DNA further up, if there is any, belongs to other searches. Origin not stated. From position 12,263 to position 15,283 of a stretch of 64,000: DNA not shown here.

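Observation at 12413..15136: TraD/VirD4-like coupling-type ATPase with a 440-aa uncharacterised N-terminal extension, divergent from an AT-rich two-gene cassette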

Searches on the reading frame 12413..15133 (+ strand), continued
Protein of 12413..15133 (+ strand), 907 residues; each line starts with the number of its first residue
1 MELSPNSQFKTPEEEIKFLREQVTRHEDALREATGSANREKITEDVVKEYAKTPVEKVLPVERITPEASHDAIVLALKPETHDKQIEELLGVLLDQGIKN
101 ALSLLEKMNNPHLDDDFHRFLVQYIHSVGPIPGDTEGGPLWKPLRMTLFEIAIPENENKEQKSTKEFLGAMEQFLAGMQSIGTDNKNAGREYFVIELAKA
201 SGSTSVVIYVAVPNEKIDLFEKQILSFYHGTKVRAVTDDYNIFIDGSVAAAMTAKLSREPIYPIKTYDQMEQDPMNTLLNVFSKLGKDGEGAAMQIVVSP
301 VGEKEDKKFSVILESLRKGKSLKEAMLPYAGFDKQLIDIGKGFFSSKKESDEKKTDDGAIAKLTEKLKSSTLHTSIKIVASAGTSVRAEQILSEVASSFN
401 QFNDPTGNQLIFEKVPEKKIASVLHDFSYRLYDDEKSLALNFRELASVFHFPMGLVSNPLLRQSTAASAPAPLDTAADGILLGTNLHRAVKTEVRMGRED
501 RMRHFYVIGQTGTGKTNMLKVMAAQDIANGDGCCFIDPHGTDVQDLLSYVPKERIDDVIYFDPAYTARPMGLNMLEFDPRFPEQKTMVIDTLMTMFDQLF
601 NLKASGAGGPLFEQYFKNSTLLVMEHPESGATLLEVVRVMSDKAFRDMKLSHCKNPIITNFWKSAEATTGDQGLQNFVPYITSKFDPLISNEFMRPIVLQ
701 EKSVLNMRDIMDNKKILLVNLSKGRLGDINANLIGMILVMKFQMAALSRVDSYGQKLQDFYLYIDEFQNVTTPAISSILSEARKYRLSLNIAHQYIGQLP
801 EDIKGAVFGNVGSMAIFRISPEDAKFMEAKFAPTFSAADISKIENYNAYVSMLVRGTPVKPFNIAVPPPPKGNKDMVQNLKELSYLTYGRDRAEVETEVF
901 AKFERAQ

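Call 65: search_dna_similar(query=window:12413-15133:+, collection=phages, mode=protein, max_evalue=0.001, max_rows=20)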
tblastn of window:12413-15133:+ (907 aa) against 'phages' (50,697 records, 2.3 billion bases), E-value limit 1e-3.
Records with a match: 42; places in all: 42; records where one place covers at least 80% of the query: 0.
Best place of each record, by identity: <60% 42.
By first word of the organism name: Bacillus 39; Geobacillus 1; Brevibacillus 1; Microcystis 1.
By host as written in the record: Bacillus subtilis 12; Bacillus subtilis BEST7003 6; Bacillus cereus 4; - 3; Bacillus megaterium str. ATCC 43725 2; Bacillus cereus BGSC 6E1 2; Bacillus cereus HER1399 2; Bacillus subtilis Delta6 2; and 9 more.
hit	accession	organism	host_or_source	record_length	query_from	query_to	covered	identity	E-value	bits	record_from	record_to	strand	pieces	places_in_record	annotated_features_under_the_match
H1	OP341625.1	Geobacillus phage vB_GthS_PK2.1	Geobacillus thermodenitrificans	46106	369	874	56%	22.6%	4e-9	67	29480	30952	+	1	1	hypothetical protein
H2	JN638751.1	Bacillus phage G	Bacillus megaterium str. ATCC 43725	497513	365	869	56%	21.3%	4e-20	103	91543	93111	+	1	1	156: gp156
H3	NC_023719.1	Bacillus phage G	Bacillus megaterium str. ATCC 43725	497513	365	869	56%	21.3%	4e-20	103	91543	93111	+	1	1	156: gp156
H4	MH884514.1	Bacillus phage vB_BpsM-61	Bacillus pseudofirmus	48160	361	870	56%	20.4%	3e-7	61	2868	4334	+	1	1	AAA-like domain protein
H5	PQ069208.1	Bacillus phage S4-1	Bacillus sp. S4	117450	507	900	43%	24.2%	1e-12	79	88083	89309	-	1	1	record has no annotation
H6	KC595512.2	Bacillus phage JL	Bacillus cereus BGSC 6E1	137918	507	900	43%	24.2%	2e-13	81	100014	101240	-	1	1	lipid A export ATP-binding/permease protein Msb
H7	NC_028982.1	Bacillus phage JL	Bacillus cereus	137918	507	900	43%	24.2%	2e-13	81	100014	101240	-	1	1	lipid A export ATP-binding/permease protein Msb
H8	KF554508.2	Bacillus phage CP-51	Bacillus cereus HER1399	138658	507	900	43%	24.0%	5e-12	76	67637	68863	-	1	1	hypothetical protein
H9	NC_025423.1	Bacillus phage CP-51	Bacillus cereus HER1399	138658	507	900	43%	24.0%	5e-12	76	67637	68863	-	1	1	hypothetical protein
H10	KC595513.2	Bacillus phage Shanette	Bacillus cereus BGSC 6E1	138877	507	900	43%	23.5%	6e-13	79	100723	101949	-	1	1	hypothetical protein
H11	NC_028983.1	Bacillus phage Shanette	Bacillus cereus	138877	507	900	43%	23.5%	6e-13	79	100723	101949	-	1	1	hypothetical protein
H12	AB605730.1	Bacillus phage SP-10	-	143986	479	900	47%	21.6%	3e-4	51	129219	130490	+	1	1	hypothetical protein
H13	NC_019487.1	Bacillus phage SP-10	-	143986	479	900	47%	21.6%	3e-4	51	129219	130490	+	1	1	hypothetical protein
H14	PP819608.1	Bacillus phage Adastra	Bacillus subtilis CU 1065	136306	507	905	44%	22.7%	4e-10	70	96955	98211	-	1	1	hypothetical protein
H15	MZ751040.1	Bacillus phage phi18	Bacillus subtilis subsp. subtilis str. ...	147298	507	906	44%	22.0%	1e-9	69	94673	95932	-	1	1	hypothetical protein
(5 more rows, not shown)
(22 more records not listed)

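Call 66: search_dna_similar(query=window:12413-15133:+, collection=plasmids, mode=protein, max_evalue=0.001, max_rows=25)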
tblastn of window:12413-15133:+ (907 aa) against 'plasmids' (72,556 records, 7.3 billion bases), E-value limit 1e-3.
Records with a match: 544; places in all: 556; records where one place covers at least 80% of the query: 0.
Best place of each record, by identity: <60% 544.
By first word of the organism name: Bacillus 259; Streptomyces 105; Staphylococcus 27; Clostridium 26; Natrinema 13; Sulfolobus 11; Lactobacillus 11; Pseudomonas 9; Haladaptatus 7; Halalkalicoccus 5; and 50 more.
By predicted mobility (MOB-suite, as given by PLSDB): non-mobilizable 378; conjugative 114; mobilizable 52.
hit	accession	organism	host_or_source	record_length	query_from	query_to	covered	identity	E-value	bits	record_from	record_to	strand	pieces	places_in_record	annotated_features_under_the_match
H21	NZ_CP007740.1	Bacillus methanolicus MGA3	soil sample, enrichment culture ...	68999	209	882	74%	24.6%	4e-21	107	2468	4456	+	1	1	DUF87 domain-containing protein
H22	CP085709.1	Bacillus sp. CMF21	single cell,soil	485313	190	882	76%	23.2%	2e-21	108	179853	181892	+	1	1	DUF87 domain-containing protein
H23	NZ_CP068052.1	Peribacillus psychrosaccharolyticus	-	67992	209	882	74%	23.4%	1e-20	106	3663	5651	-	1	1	DUF87 domain-containing protein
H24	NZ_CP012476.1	Shouchella clausii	-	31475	263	901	70%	23.9%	9e-21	106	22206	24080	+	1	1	DUF87 domain-containing protein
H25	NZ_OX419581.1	Bacillus subtilis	garden soil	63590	237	893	72%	23.2%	3e-18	98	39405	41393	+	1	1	DUF87 domain-containing protein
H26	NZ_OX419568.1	Bacillus subtilis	garden soil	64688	237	893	72%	23.2%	3e-18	98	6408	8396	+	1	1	DUF87 domain-containing protein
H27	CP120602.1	Bacillus subtilis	cell culture,cornstarch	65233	237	893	72%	23.2%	4e-18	98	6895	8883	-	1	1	DUF87 domain-containing protein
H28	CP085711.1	Bacillus sp. F19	single cell,soil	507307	263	882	68%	24.5%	3e-21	108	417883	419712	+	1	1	DUF87 domain-containing protein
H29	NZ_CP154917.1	Bacillus subtilis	-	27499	263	869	67%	24.5%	5e-22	110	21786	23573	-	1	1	DUF87 domain-containing protein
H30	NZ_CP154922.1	Bacillus subtilis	-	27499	263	869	67%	24.5%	5e-22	110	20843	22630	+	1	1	DUF87 domain-containing protein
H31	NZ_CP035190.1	Bacillus licheniformis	cell culture,food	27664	263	869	67%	24.5%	9e-22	109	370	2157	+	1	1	DUF87 domain-containing protein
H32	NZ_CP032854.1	Bacillus subtilis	cell culture,Cheonggukjang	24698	263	869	67%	23.7%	2e-20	105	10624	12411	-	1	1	DUF87 domain-containing protein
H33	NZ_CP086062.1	Bacillus sp. BC1-43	Sing cell,soil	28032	263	869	67%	23.5%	1e-19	103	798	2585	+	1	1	DUF87 domain-containing protein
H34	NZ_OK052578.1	Metabacillus dongyingensis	white elm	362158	263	882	68%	22.8%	9e-19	100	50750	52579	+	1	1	DUF87 domain-containing protein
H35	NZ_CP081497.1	Streptomyces sp. BHT-5-2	whole organism,plant soil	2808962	359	873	57%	27.3%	4e-39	166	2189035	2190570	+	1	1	none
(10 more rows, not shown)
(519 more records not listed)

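Call 67: get_annotated_region(hit=H25, flank=9000)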
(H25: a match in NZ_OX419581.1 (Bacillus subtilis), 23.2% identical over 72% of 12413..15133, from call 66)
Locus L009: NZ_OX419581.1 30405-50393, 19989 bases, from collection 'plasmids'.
description: Bacillus subtilis isolate NRS6116 plasmid NRS6116_2, complete sequence
organism: Bacillus subtilis (NCBI taxid 1423)
taxonomy: Bacteria; Bacillota; Bacilli; Bacillales; Bacillaceae; Bacillus; Bacillus subtilis
host: -; source: garden soil; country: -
typing (MOB-suite, as given by PLSDB): non-mobilizable
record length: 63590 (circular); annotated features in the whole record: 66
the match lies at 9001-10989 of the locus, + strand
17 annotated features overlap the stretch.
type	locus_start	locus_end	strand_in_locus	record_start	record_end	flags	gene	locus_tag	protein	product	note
CDS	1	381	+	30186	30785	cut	-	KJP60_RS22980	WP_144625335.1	hypothetical protein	-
CDS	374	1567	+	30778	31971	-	-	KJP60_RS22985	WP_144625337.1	peptidoglycan DD-metalloendopeptidase family protein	-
CDS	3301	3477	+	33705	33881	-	-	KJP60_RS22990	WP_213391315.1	hypothetical protein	-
CDS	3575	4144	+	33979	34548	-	-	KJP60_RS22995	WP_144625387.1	hypothetical protein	-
CDS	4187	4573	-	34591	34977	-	-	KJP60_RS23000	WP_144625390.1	hypothetical protein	-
CDS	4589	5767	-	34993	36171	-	-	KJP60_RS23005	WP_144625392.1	hypothetical protein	-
CDS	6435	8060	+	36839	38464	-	-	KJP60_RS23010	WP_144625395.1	hypothetical protein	-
CDS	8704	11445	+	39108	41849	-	-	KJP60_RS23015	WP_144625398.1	DUF87 domain-containing protein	-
CDS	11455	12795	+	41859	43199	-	-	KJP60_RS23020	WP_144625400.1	replication-relaxation family protein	-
CDS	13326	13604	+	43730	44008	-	-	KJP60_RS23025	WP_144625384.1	hypothetical protein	-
CDS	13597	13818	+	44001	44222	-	-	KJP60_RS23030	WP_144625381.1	hypothetical protein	-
CDS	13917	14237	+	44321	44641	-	-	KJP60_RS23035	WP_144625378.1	hypothetical protein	-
CDS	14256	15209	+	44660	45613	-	-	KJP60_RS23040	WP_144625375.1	conjugal transfer protein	-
CDS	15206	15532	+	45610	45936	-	-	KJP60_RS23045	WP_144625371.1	TcpD family membrane protein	-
CDS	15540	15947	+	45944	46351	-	-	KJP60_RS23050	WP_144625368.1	TcpE family conjugal transfer membrane protein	-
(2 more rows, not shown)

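Call 70: get_annotated_region(hit=H21, flank=9000)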
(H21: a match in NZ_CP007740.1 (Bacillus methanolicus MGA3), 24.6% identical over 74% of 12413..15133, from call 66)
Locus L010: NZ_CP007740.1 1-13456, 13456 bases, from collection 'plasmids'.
description: Bacillus methanolicus MGA3 plasmid pBM69, complete sequence
organism: Bacillus methanolicus MGA3 (NCBI taxid 796606)
taxonomy: Bacteria; Bacillota; Bacilli; Bacillales; Bacillaceae; Bacillus; Bacillus methanolicus; Bacillus methanolicus MGA3
host: -; source: soil sample, enrichment culture methanol as carbon source; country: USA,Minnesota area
typing (MOB-suite, as given by PLSDB): non-mobilizable
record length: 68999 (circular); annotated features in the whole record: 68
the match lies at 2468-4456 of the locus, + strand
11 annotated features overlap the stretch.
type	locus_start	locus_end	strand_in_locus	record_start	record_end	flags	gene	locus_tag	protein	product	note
CDS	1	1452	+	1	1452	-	-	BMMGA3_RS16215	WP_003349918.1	primase C-terminal domain-containing protein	-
CDS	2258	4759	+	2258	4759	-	-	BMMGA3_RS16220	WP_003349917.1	DUF87 domain-containing protein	-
CDS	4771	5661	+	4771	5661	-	-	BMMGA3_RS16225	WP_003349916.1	replication-relaxation family protein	-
CDS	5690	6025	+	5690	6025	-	-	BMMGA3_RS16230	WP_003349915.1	hypothetical protein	-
CDS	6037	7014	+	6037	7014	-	-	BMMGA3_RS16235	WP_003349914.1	conjugal transfer protein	-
CDS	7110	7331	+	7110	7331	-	-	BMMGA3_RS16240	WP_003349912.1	hypothetical protein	-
CDS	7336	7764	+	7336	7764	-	-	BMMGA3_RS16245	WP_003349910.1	conjugal transfer protein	-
CDS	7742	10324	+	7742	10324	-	-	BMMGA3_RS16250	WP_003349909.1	ATP-binding protein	-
CDS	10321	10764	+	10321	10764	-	-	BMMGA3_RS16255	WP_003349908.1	hypothetical protein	-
CDS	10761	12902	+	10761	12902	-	-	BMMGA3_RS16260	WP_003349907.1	transposase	-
CDS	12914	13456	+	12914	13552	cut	-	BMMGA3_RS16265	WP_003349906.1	hypothetical protein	-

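Call 71: get_annotated_region(hit=H29, flank=9000)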
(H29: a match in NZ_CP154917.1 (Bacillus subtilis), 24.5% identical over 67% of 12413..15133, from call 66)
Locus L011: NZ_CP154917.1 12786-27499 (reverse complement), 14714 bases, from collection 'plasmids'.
description: Bacillus subtilis strain FUA2231 plasmid unnamed1, complete sequence
organism: Bacillus subtilis (NCBI taxid 1423)
taxonomy: Bacteria; Bacillota; Bacilli; Bacillales; Bacillaceae; Bacillus; Bacillus subtilis
host: -; source: -; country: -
typing (MOB-suite, as given by PLSDB): non-mobilizable
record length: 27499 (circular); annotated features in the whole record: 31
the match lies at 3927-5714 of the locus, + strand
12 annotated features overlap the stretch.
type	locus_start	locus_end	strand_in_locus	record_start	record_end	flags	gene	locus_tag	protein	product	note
CDS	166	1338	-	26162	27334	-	-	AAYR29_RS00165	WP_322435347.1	ParM/StbA family protein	GO:0030541 - plasmid partitioning [Evidence IEA]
CDS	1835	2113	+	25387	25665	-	-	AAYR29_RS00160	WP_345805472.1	hypothetical protein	-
CDS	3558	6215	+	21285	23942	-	-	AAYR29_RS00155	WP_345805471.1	DUF87 domain-containing protein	-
CDS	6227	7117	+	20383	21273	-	-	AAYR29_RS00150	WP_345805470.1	replication-relaxation family protein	-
CDS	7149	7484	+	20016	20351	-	-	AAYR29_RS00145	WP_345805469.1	hypothetical protein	-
CDS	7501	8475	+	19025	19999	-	-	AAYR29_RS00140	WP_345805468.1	conjugal transfer protein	-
CDS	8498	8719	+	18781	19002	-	-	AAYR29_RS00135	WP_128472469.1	hypothetical protein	-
CDS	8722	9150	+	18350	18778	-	-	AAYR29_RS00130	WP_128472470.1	conjugal transfer protein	-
CDS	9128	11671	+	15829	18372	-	-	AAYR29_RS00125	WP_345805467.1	ATP-binding protein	-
CDS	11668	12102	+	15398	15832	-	-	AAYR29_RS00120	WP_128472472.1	hypothetical protein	-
CDS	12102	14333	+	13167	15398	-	-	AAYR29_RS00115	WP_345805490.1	conjugal transfer protein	-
CDS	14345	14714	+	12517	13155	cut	-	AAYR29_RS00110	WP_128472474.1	hypothetical protein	-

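Call 75: find_related_loci(query=A3, collection=genome_contigs, flank=5000)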
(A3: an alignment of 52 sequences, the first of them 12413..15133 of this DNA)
Query A3 (907 aa) in genome_contigs; peptide patterns used: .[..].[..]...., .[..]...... (x = any residue, [..] = any of these).
600 stretches matched a pattern (row limit reached: there are more); 590 encode a relative of the query (tblastn E <= 1e-3); the best 80 are kept; 80 distinct loci.
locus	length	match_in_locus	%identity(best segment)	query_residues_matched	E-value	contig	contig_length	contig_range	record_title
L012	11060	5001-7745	59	1-905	0e+0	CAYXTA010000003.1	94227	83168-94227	MAG TPA_asm: uncultured Candidatus Saccharibacteria bacterium isolate ERP123247_co1_13 genome assembly, contig: NODE_96_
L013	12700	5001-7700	59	8-906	0e+0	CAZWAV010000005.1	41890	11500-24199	MAG TPA_asm: uncultured Candidatus Saccharibacteria bacterium isolate SRP170004_co1_259 genome assembly, contig: NODE_11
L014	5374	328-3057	58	8-907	0e+0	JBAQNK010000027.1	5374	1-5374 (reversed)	MAG: Minisyncoccia bacterium isolate MFD12002_ilm_asm_bin6 k127_84280, whole genome shotgun sequence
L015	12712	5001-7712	58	8-903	0e+0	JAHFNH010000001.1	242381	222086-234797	MAG: Candidatus Nomurabacteria bacterium isolate nzgw476 NODE_20_length_242382_cov_6.510111, whole genome shotgun sequen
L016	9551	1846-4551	58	8-906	0e+0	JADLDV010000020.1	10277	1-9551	MAG: Candidatus Nomurabacteria bacterium isolate SJ288 c_000000934295, whole genome shotgun sequence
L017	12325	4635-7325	59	8-907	0e+0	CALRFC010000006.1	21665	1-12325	MAG: Candidatus Nomurabacteria bacterium isolate Ike-100m-33 genome assembly, contig: Ike-100-c824, whole genome shotgun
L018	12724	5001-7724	58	8-905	0e+0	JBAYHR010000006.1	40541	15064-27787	MAG: Candidatus Paceibacterota bacterium isolate SO_2016_GW1_154 scaffold01832_OW334_2016, whole genome shotgun sequence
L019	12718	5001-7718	58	8-903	0e+0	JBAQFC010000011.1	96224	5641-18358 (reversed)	MAG: Minisyncoccia bacterium isolate MFD12003_ilm_asm_bin59 k127_30782, whole genome shotgun sequence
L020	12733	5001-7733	58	8-905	0e+0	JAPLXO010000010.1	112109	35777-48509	MAG: Candidatus Nomurabacteria bacterium isolate LacPavin_0818_WC45_MAG_33_25 LacPavin_0818_WC45_scaffold_163443, whole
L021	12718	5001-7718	58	8-903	0e+0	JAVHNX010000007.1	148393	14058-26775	MAG: Candidatus Paceibacterota bacterium isolate WB02no17_34_18 NODE_11_length_148393_cov_11.062391, whole genome shotgu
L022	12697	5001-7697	58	8-906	0e+0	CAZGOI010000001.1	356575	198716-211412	MAG TPA_asm: uncultured Candidatus Saccharibacteria bacterium isolate binchicken_co185_154 genome assembly, contig: NODE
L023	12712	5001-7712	58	1-903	0e+0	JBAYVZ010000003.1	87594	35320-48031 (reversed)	MAG: Candidatus Paceibacterota bacterium isolate SO_2016_LW3_71 scaffold00393_LW162_2016, whole genome shotgun sequence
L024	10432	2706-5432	57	8-904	0e+0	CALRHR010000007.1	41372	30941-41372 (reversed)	MAG: Candidatus Nomurabacteria bacterium isolate TrH-25oct19-200 genome assembly, contig: TrH-25oct19-C1539, whole genom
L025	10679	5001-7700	59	8-905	0e+0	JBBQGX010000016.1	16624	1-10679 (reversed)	MAG: Candidatus Paceibacteria bacterium isolate Co_metawrap_936 Cmw_936_k141_3243484_length_16624_cov_13.9968, whole gen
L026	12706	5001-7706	57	8-905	0e+0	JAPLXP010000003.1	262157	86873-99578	MAG: Candidatus Nomurabacteria bacterium isolate LacPavin_0818_WC45_MAG_37_43 LacPavin_0818_WC45_scaffold_150134, whole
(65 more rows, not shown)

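Call 83: search_protein_families(library=pfam, proteins=[L009:15989-18550:+, L009:8704-11442:+, L009:11455-12792:+, L009:14256-15206:+], max_evalue=0.001)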
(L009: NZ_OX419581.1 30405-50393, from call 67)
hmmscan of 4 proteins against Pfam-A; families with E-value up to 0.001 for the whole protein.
L009:15989-18550:+ (854 aa): 1 family
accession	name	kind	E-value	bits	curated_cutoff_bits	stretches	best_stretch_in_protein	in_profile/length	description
PF12846.13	AAA_10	-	8.4e-85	285.4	27.5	1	488-841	1-362/362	AAA-like domain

L009:8704-11442:+ (913 aa): 3 families
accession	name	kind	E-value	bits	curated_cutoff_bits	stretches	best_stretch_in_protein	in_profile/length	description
PF01935.23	DUF87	-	2.6e-09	38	23.2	1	340-596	12-211/220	Helicase HerA, central domain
PF01580.24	FtsK_SpoIIIE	-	2e-05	24.6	24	1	324-371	14-60/221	FtsK/SpoIIIE family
PF10412.15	TrwB_AAD_bind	-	5.8e-05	22.6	20.5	0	514-713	140-334/387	Type IV secretion-system coupling protein DNA-binding domain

L009:11455-12792:+ (446 aa): 0 families

L009:14256-15206:+ (317 aa): 1 family
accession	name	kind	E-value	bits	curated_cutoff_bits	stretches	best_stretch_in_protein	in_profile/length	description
PF12642.13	TpcC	-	3.7e-22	79.7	27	1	63-309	1-231/231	Conjugative transposon protein TcpC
